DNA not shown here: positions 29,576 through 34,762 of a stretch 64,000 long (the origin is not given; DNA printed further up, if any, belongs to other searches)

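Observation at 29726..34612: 1628-aa SF1 helicase-nuclease fusion (DUF4011 / Upf1-like core / REase-DUF559-like / DUF3320 / double zinc ribbon): candidate nucleic-acid defence or repair enzyme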

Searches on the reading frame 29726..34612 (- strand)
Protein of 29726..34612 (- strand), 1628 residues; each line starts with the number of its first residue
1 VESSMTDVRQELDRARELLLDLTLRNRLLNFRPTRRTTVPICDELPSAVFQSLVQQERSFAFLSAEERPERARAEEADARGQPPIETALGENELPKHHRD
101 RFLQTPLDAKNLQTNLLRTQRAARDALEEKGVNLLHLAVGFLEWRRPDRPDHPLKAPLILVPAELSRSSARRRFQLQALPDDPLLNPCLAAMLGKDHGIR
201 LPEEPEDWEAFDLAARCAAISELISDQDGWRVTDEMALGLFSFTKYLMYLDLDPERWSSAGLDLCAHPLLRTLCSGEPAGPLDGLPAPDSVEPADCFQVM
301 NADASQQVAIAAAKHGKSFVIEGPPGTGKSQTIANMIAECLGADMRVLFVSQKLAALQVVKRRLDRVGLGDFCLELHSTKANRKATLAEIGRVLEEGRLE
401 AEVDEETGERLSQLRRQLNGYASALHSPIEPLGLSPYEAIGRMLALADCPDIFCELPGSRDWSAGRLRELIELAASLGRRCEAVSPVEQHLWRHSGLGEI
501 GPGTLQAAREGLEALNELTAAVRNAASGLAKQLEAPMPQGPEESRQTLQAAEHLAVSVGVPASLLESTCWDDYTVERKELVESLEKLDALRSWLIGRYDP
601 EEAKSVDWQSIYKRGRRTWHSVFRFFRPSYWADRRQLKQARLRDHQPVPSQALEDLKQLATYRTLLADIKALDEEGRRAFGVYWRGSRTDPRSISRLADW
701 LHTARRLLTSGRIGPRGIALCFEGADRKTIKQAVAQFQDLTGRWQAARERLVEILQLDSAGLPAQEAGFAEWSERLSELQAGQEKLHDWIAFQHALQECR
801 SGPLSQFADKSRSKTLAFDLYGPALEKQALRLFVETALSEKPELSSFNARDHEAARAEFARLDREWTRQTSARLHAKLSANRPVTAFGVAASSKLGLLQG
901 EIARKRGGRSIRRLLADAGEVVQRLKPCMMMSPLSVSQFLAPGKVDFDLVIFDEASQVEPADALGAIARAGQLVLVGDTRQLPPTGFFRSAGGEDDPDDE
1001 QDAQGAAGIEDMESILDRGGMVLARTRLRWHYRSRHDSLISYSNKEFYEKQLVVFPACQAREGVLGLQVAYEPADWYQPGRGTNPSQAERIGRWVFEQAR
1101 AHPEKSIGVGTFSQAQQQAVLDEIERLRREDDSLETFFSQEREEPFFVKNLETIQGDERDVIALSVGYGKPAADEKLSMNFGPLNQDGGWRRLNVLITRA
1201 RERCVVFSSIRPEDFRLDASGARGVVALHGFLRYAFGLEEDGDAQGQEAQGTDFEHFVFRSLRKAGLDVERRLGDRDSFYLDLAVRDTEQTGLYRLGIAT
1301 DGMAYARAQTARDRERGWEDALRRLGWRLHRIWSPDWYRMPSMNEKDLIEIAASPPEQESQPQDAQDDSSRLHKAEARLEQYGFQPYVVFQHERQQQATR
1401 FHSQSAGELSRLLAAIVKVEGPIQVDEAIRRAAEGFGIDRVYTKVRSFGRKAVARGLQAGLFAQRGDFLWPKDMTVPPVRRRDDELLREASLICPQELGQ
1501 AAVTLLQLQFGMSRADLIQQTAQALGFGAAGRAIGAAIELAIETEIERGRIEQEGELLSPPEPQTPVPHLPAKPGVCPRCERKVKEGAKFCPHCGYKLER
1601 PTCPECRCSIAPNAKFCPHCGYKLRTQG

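Call 3: search_protein_families(library=pfam, proteins=[window:29726-34612:-], max_evalue=0.1)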
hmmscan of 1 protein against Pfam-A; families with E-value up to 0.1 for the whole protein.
window:29726-34612:- (1628 aa): 20 families
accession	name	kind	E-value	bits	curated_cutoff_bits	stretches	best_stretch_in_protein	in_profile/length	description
PF13195.11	DUF4011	-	5.4e-41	140.6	22.2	1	19-193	2-158/158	Protein of unknown function (DUF4011)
PF18741.7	MTES_1575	-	1.2e-20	73.8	38.2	1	1254-1350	1-94/96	REase_MTES_1575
PF13086.12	AAA_11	-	1.1e-15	58.6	27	2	946-985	213-253/257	AAA domain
PF13240.11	Zn_Ribbon_1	-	1.6e-12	47.2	25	2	1577-1598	2-23/23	zinc-ribbon domain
PF10571.15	UPF0547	-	2.3e-11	44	29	2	1577-1597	3-23/26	Uncharacterised protein family UPF0547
PF13087.12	AAA_12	-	4.9e-10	39.7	27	1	1026-1208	18-192/195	AAA domain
PF11784.13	DUF3320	-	6.2e-10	39.3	25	1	1400-1447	2-50/50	Protein of unknown function (DUF3320)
PF12773.13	DZR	-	8.2e-10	39.1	27.3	1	1577-1621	1-45/45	Double zinc ribbon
PF13245.12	AAA_19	-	2e-08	34.9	25.1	2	306-359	1-56/134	AAA domain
PF13248.11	Zn_ribbon_3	-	2.3e-08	33.6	27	2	1577-1598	5-26/26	zinc-ribbon domain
PF13604.12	AAA_30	-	7.8e-08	32.7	27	2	908-984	46-130/191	AAA domain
PF17032.10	Zn_ribbon_15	-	2.7e-05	25.3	28.9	1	1575-1595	53-73/73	zinc-ribbon family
PF09848.15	SLFN-g3_helicase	-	0.00013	21.8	24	1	318-366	3-53/354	Schlafen group 3, DNA/RNA helicase domain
PF24460.1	DUF7575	-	0.00028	20.6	28.5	1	1576-1599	5-28/28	Domain of unknown function (DUF7575)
PF04851.21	ResIII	-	0.0016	18.8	22.5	1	304-371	11-80/164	Type III restriction enzyme, res subunit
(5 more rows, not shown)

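Call 4: search_protein_families(library=padloc, proteins=[window:29726-34612:-], max_evalue=0.1)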
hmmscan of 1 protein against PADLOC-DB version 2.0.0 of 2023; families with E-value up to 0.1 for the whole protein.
window:29726-34612:- (1628 aa): 13 families
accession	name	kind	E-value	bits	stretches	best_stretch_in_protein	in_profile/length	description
PDLC05009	PDC-S37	-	0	1476.6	1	6-1559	4-1545/1550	-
PDLC02194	Hhe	-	2.4e-180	600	3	838-1342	1269-1770/1911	-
PDLC03920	MkoA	-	1.3e-25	87.9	2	946-1206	791-1072/1112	-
PDLC03924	MkoC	-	1.6e-20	70.9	3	947-984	671-708/1136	-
PDLC03921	MkoA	-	1.5e-10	37.4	2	945-985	1295-1335/1607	-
PDLC04140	mad8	-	1.1e-06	26.5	1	316-406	27-130/314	mads_8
PDLC05035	PDC-S53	-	5.7e-06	22.7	2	936-982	566-615/900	-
PDLC01734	typeIV_RecD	-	0.00016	18.1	1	948-986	436-477/763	RecD_0_IVD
PDLC05065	PDC-S68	-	0.00037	16.3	1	946-986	703-746/1221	-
PDLC05064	PDC-S68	-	0.0017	14.1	0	945-987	777-826/1273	-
PDLC02196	IetA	-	0.015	12.8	1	303-345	109-150/374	-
PDLC04173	GajB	-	0.015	12.3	1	319-368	12-60/471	-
PDLC01439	typeIV_DinG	-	0.045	10.4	0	311-366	29-82/575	CAS-IV-A; associated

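Call 5: search_protein_families(library=ncbifam, proteins=[window:29726-34612:-], max_evalue=0.1)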
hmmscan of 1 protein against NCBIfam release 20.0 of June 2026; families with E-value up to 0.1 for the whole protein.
window:29726-34612:- (1628 aa): 11 families
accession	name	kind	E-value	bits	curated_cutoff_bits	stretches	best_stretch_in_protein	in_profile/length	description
NF058533.1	antiphage_ProA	equivalog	0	1321.8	1500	1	5-1527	353-1901/1903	anti-phage protein ProA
NF042953.1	Hhe_antiphage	equivalog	1.2e-259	865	2000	4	725-1374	1056-1706/1797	DUF4011 domain-containing anti-phage protein Hhe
NF040671.1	PLuB_AAA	exception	7.3e-20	70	999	2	943-1061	959-1082/1256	PLuB system helicase-like protein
TIGR00376.1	TIGR00376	hypoth_equivalog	1.8e-19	69.7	348.9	3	944-1059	362-460/639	IGHMBP2 family helicase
TIGR01448.2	helicase_RecD2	equivalog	1.7e-08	33.1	500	2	300-339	315-354/713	SF1B family DNA helicase RecD2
TIGR01447.1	recD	equivalog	1.6e-07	30.3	310.15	2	294-339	141-186/597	exodeoxyribonuclease V subunit alpha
NF011149.0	PRK14559.1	equivalog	0.0012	17.6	374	1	1576-1623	3-50/642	serine/threonine phosphatase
NF008127.0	PRK10875.1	equivalog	0.0056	15.3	671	1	304-339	159-194/619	exodeoxyribonuclease V subunit alpha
TIGR01466.1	cobJ_cbiH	equivalog_domain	0.0086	15.7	246.35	1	312-396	93-178/239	precorrin-3B C(17)-methyltransferase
NF006038.0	PRK08181.1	subfamily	0.05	12.9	317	0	305-365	92-158/271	transposase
TIGR00416.1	sms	equivalog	0.051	12.3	403.05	1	315-376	93-153/454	DNA repair protein RadA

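Call 12: search_solved_structures(query=window:29726-34612:-, max_evalue=0.001)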
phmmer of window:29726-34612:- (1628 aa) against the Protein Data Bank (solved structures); distinct sequences matched with E-value up to 0.001: 9.
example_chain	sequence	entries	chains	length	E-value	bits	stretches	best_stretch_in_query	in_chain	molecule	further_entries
4b3g_A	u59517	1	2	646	1.3e-06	29.3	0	286-358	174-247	DNA-BINDING PROTEIN SMUBP-2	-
4b3f_X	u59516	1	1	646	1.3e-06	29.3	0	286-358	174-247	DNA-BINDING PROTEIN SMUBP-2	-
8ftm_A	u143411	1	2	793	2.3e-05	25.2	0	938-992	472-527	5'-3' RNA helicase-like protein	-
5mzn_A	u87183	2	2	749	3.9e-05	24.4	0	268-341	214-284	Helicase SEN1,Helicase SEN1 | Helicase SEN1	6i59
8fth_A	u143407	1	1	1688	0.00013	22.6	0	939-992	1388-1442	5'-3' RNA helicase-like protein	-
5eax_A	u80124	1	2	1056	0.00055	20.6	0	944-991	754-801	DNA replication ATP-dependent helicase/nuclease DNA2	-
5eaw_A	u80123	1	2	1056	0.00055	20.6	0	944-991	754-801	DNA replication ATP-dependent helicase/nuclease DNA2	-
5ean_A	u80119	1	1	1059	0.00055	20.6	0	944-991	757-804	DNA replication ATP-dependent helicase/nuclease DNA2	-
8ram_O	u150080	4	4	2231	0.0007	20.3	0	268-341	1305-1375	Helicase SEN1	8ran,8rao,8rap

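Call 17: find_homologous_proteins(query=window:29726-34612:-, max_evalue=1e-10)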
Query window:29726-34612:- (1628 aa): 6931 proteins with E <= 1e-10 among 8000 candidates; the best 120 are listed.
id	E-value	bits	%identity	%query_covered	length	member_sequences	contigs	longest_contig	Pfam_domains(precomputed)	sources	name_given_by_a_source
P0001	0.0e+0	3693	100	100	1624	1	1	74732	PF11784.14,PF13195.12,PF13240.12,PF13087.13,PF13086.13,PF13604.13,PF12773.14,PF13245.13,PF18741.8,PF10571.16,PF13248.12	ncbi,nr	ncbi:MAG: DUF3320 domain-containing protein [Deltaproteobacteria bacterium]|nr:DUF3320 domain-contai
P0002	0.0e+0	1656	50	99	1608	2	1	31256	PF11784.14,PF13195.12,PF13240.12,PF13087.13,PF13086.13,PF13604.13,PF12773.14,PF17032.11,PF13245.13,PF18741.8,PF13248.12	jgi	-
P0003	0.0e+0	1603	50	94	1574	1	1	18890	PF13240.12,PF13087.13,PF13086.13,PF13604.13,PF17032.11,PF13245.13,PF13248.12,PF11784.14,PF13195.12,PF12773.14,PF18741.8,PF10571.16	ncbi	-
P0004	0.0e+0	1529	49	98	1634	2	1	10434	PF11784.14,PF13195.12,PF13087.13,PF13086.13,PF13604.13,PF13245.13,PF18741.8,PF09848.16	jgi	jgi:hypothetical protein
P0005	0.0e+0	1521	49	98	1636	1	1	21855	PF11784.14,PF13195.12,PF13087.13,PF13086.13,PF13604.13,PF13245.13,PF18741.8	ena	-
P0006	0.0e+0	1459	48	95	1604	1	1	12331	PF11784.14,PF13195.12,PF13087.13,PF13086.13,PF13604.13,PF13245.13,PF18741.8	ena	-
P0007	0.0e+0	1446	48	95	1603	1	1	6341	PF11784.14,PF13195.12,PF13087.13,PF13086.13,PF13604.13,PF13245.13,PF18741.8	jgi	-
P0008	0.0e+0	1432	46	95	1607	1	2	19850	PF11784.14,PF13195.12,PF04480.19,PF13087.13,PF13086.13,PF13604.13,PF13245.13,PF18741.8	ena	-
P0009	0.0e+0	1418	47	95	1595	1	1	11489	PF11784.14,PF13195.12,PF13087.13,PF13086.13,PF13604.13,PF13245.13,PF18741.8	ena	-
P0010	0.0e+0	1418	47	95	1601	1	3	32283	PF11784.14,PF13195.12,PF13087.13,PF13086.13,PF13604.13,PF13245.13,PF18741.8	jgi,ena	-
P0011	0.0e+0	1415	47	91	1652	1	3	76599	PF11784.14,PF13195.12,PF13087.13,PF13086.13,PF13604.13,PF13245.13,PF18741.8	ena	-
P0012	0.0e+0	1413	45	95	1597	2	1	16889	PF11784.14,PF13195.12,PF13087.13,PF13086.13,PF13604.13,PF13245.13,PF18741.8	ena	-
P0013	0.0e+0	1411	46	95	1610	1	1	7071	PF11784.14,PF13195.12,PF13087.13,PF13086.13,PF13604.13,PF13245.13,PF18741.8,PF13401.13,PF09848.16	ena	-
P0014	0.0e+0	1411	45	95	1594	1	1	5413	PF11784.14,PF13195.12,PF13087.13,PF13086.13,PF13604.13,PF13245.13,PF18741.8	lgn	-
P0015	0.0e+0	1404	45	60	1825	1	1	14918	PF11784.14,PF13195.12,PF13087.13,PF13086.13,PF13604.13,PF13245.13,PF18741.8,PF09848.16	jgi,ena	-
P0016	0.0e+0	1399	48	95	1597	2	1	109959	PF11784.14,PF13195.12,PF13087.13,PF13086.13,PF13604.13,PF13245.13,PF18741.8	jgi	-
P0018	0.0e+0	1396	47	95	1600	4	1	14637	PF11784.14,PF13195.12,PF13087.13,PF13086.13,PF13604.13,PF13245.13,PF18741.8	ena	-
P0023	0.0e+0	1367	46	95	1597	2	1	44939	PF11784.14,PF13195.12,PF13087.13,PF13086.13,PF13604.13,PF13245.13,PF18741.8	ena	-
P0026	0.0e+0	1351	45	94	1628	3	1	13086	PF11784.14,PF13195.12,PF13087.13,PF13086.13,PF13604.13,PF13245.13,PF18741.8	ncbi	-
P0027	0.0e+0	1340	44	96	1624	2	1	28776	PF11784.14,PF13195.12,PF13087.13,PF13086.13,PF13604.13,PF13245.13,PF18741.8,PF04851.22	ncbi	-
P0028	0.0e+0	1340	45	95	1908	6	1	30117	PF11784.14,PF13195.12,PF13087.13,PF13086.13,PF00078.33,PF01443.25,PF13604.13,PF13245.13,PF18741.8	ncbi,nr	ncbi:MAG: DUF3320 domain-containing protein [Pirellulaceae bacterium]|nr:DUF3320 domain-containing p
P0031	0.0e+0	1321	44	95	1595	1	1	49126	PF11784.14,PF13195.12,PF13087.13,PF13086.13,PF13604.13,PF13245.13,PF18741.8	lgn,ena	-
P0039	0.0e+0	1221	44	98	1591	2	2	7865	PF11784.14,PF13195.12,PF13240.12,PF13087.13,PF13086.13,PF13604.13,PF13245.13,PF18741.8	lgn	-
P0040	0.0e+0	1182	42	95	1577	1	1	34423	PF11784.14,PF13195.12,PF13087.13,PF13086.13,PF13604.13,PF13245.13,PF18741.8,PF09848.16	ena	-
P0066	2.5e-279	948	37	95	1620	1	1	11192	PF13195.12,PF13087.13,PF13086.13,PF13604.13,PF13245.13,PF18741.8,PF09848.16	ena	-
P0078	2.2e-276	939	37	95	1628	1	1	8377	PF13195.12,PF13087.13,PF13086.13,PF13604.13,PF13245.13,PF18741.8,PF09848.16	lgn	-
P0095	4.0e-272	924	34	55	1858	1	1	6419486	PF11784.14,PF13195.12,PF13087.13,PF13086.13,PF13604.13,PF13245.13,PF18741.8,PF09848.16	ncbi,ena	-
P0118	1.6e-267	909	40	82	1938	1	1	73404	PF13195.12,PF13087.13,PF13086.13,PF13604.13,PF13245.13,PF18741.8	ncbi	-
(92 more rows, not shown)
